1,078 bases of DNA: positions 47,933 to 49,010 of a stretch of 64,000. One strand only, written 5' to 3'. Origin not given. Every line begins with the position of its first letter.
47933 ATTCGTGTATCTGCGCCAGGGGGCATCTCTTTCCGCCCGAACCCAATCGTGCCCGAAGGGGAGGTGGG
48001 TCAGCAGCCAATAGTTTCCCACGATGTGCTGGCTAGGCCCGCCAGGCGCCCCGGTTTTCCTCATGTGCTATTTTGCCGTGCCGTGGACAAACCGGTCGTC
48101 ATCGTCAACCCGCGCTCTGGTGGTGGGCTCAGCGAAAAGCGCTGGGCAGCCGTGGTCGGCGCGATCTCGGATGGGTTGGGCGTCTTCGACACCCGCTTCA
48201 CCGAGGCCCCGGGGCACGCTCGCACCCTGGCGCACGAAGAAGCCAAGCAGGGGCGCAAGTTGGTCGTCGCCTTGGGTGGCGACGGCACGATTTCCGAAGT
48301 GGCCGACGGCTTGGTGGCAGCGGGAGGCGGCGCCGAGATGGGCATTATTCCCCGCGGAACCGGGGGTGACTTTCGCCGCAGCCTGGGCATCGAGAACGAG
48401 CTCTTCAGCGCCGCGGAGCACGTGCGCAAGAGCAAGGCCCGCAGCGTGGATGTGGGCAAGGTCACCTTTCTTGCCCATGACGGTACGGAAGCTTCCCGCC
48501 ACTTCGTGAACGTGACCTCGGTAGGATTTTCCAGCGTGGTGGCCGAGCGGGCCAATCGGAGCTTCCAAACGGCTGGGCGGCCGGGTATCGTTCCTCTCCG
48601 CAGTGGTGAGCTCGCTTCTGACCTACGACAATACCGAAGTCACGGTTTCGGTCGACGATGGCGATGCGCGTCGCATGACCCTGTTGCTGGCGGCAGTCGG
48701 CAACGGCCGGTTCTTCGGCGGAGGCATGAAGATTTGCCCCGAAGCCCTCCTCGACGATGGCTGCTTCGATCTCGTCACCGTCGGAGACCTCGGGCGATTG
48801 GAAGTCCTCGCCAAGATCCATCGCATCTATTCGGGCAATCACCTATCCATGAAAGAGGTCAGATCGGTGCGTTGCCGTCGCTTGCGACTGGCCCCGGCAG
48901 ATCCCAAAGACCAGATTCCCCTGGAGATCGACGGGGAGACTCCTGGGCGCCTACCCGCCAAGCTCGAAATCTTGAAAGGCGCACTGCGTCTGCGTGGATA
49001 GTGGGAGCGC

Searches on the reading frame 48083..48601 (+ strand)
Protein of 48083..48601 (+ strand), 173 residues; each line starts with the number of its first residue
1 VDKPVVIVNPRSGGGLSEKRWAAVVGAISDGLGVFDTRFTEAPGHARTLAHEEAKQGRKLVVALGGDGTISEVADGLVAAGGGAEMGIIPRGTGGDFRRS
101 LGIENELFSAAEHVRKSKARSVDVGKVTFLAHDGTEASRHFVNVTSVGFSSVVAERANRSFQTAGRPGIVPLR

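Call 67: search_protein_families(library=pfam, proteins=[window:48083-48601:+], max_evalue=0.001)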
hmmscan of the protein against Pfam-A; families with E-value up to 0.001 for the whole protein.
seq(173 aa): 1 family
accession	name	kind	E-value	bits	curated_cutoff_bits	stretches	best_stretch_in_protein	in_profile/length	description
PF00781.29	DAGK_cat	-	2.2e-29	102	23.6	1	5-127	3-125/125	Diacylglycerol kinase catalytic domain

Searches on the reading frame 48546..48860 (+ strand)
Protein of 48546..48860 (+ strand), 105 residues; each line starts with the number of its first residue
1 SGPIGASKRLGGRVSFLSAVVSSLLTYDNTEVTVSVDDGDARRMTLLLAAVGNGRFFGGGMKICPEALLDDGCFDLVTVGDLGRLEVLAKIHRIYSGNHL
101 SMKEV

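Call 67: search_protein_families(library=pfam, proteins=[window:48546-48860:+], max_evalue=0.001)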
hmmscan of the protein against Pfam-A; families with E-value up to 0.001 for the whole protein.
seq(105 aa): 1 family
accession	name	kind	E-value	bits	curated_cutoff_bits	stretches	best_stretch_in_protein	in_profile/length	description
PF19279.4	YegS_C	-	1.1e-21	77.7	27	1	8-105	19-115/158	YegS C-terminal NAD kinase beta sandwich-like domain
